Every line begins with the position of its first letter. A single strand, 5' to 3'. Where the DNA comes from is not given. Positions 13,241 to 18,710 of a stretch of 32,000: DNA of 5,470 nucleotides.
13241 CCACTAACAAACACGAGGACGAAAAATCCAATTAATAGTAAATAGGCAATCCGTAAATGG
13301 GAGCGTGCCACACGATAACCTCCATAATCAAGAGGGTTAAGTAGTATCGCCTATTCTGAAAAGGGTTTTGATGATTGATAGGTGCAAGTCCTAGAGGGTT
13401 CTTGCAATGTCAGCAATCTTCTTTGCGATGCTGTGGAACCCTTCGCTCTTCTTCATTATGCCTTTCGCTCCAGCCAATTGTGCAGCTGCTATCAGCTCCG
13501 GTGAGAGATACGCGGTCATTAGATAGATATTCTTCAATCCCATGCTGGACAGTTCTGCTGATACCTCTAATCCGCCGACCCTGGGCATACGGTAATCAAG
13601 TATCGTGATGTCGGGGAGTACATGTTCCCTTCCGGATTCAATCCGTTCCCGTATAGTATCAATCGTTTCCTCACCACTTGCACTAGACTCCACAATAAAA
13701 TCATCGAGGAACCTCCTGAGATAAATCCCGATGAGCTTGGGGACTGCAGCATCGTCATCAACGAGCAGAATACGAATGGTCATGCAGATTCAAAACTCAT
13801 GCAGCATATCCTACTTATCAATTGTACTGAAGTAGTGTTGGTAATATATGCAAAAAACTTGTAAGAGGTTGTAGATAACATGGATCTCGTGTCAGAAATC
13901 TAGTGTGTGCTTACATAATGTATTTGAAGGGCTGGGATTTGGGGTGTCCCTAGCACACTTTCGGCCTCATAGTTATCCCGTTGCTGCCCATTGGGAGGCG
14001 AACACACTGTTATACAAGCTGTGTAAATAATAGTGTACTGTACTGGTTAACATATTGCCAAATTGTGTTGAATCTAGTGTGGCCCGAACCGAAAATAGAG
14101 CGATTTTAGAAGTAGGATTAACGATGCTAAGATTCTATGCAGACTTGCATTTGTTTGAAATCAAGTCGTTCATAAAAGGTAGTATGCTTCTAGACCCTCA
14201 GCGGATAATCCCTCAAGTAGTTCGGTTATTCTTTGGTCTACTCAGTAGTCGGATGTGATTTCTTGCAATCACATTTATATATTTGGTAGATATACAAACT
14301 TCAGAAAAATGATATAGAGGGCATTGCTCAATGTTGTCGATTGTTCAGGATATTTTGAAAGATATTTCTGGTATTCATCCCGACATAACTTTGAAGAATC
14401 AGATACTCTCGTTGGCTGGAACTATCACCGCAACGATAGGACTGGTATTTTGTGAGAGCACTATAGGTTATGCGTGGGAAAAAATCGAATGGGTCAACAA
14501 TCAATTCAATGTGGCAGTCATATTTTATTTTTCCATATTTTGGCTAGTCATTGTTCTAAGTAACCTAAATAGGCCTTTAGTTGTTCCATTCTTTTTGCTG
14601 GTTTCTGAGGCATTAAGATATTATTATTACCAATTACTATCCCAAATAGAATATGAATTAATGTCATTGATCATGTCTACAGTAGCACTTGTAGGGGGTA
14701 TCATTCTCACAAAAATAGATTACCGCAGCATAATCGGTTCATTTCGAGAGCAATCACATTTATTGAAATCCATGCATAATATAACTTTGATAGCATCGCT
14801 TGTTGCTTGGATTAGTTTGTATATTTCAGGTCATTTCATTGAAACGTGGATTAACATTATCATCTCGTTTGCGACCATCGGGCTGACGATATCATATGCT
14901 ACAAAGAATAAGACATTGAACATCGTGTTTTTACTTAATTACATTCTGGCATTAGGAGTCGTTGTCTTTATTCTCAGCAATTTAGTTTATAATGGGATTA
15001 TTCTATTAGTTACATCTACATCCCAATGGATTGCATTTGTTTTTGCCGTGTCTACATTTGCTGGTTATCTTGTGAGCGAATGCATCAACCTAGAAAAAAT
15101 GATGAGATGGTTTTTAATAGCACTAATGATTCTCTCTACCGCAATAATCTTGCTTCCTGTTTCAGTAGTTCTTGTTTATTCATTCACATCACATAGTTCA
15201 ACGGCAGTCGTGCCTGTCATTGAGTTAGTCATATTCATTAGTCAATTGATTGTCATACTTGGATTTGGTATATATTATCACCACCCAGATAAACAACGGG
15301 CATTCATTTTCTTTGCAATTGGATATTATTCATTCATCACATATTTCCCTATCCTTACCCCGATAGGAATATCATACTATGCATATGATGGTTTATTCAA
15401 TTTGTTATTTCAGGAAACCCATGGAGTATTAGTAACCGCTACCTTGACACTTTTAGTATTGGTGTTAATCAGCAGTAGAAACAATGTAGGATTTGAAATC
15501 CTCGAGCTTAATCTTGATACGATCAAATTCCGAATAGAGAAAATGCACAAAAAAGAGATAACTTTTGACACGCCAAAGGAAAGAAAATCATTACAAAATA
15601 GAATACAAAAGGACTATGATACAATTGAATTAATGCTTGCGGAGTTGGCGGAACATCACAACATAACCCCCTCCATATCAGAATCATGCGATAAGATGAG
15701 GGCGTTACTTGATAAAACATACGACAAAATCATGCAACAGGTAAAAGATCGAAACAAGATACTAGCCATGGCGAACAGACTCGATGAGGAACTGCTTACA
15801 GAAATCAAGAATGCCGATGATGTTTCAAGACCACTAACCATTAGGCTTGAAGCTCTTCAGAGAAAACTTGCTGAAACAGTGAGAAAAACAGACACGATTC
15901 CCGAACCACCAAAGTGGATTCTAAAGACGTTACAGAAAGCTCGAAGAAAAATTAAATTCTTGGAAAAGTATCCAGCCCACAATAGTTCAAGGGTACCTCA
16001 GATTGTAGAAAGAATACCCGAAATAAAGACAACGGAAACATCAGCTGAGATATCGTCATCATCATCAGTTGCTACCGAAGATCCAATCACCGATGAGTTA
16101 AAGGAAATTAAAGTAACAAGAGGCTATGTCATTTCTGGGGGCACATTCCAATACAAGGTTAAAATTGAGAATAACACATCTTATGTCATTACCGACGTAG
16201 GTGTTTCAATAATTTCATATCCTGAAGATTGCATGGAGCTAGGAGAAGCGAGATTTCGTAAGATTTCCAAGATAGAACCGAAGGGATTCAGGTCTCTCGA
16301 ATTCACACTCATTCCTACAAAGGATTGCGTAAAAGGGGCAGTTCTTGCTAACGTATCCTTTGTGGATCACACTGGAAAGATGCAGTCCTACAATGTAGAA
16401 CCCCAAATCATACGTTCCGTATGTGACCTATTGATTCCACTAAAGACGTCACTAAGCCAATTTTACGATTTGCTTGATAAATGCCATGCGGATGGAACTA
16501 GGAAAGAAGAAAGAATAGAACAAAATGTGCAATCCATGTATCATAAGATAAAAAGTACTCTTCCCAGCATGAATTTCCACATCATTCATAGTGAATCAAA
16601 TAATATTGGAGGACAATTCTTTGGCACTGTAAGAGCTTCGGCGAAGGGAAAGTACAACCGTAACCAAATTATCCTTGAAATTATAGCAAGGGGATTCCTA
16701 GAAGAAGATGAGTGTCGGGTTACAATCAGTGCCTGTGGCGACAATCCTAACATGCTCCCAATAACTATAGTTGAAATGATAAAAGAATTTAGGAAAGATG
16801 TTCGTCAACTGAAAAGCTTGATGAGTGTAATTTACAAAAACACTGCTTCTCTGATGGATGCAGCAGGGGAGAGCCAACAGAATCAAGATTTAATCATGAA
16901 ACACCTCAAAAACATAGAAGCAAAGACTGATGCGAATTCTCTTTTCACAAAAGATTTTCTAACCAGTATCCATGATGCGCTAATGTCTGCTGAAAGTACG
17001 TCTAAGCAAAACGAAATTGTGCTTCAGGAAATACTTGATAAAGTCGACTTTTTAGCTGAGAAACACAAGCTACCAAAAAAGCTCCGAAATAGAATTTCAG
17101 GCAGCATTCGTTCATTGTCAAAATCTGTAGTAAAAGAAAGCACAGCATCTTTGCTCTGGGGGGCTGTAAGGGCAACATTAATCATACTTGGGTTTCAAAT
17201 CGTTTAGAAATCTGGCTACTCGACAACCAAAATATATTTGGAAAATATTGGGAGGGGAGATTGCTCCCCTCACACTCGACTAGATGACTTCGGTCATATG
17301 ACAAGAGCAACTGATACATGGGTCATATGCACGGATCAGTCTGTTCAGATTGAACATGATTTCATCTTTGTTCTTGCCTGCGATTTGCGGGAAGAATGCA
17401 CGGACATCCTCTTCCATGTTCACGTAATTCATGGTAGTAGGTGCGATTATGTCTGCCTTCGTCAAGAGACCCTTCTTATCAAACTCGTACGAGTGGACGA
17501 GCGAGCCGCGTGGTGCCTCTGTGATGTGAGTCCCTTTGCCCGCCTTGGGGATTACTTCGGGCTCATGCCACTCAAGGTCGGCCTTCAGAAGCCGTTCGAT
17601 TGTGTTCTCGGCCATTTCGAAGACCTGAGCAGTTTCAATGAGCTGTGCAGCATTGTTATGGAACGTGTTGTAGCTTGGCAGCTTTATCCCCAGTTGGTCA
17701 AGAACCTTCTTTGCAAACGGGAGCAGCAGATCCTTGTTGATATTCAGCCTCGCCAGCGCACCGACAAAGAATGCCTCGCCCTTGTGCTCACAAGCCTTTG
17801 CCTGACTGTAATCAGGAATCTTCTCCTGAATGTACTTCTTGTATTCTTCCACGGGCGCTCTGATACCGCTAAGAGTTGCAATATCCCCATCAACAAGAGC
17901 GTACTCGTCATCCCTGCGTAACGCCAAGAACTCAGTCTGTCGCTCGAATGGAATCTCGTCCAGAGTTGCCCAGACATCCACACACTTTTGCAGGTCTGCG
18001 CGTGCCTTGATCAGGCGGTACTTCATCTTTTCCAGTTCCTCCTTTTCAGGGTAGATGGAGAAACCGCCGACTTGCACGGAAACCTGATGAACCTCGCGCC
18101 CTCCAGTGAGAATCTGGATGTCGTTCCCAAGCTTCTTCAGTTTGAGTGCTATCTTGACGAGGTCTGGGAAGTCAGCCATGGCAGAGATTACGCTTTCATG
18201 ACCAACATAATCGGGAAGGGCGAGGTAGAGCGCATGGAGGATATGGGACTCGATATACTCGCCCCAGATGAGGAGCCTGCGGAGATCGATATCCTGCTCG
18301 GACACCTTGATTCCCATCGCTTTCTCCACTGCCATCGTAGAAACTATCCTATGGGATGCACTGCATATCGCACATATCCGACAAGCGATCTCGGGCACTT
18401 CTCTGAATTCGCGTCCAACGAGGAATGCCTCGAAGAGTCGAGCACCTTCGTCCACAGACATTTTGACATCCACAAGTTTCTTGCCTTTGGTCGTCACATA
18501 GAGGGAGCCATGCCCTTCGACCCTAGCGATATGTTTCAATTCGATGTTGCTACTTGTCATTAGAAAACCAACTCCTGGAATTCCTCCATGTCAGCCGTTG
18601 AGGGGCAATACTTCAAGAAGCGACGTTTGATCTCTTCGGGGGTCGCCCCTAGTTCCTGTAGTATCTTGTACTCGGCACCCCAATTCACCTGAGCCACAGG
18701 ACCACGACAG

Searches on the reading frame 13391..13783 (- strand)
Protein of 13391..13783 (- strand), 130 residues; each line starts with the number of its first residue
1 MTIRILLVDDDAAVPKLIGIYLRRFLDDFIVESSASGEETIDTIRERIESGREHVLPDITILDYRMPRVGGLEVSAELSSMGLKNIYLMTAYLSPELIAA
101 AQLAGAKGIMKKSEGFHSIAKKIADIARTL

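Call 11: search_protein_families(library=pfam, proteins=[window:13391-13783:-], max_evalue=0.01)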
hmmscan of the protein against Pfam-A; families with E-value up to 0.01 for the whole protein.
window:13391-13783:- (130 aa): 1 family
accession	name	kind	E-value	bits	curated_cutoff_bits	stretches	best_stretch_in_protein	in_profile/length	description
PF00072.30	Response_reg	-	5e-13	49.6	30.2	1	5-123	1-110/111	Response regulator receiver domain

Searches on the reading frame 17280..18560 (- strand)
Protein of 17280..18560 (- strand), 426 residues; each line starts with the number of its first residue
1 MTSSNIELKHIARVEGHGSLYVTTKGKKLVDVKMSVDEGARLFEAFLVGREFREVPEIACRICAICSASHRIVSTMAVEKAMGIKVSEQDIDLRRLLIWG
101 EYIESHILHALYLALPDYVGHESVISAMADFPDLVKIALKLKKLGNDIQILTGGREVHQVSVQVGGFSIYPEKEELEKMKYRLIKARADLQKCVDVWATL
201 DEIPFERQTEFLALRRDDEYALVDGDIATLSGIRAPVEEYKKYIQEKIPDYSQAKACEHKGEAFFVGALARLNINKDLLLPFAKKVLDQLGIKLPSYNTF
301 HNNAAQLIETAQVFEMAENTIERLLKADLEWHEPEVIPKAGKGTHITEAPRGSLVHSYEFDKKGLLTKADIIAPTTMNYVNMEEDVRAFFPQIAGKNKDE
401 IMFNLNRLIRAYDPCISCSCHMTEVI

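Call 11: search_protein_families(library=pfam, proteins=[window:17280-18560:-], max_evalue=0.01)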
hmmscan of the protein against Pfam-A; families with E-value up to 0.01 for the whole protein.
window:17280-18560:- (426 aa): 1 family
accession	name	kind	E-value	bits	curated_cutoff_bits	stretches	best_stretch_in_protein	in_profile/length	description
PF00374.24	NiFeSe_Hases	-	8.6e-34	117.8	25.8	2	239-421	310-508/508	Nickel-dependent hydrogenase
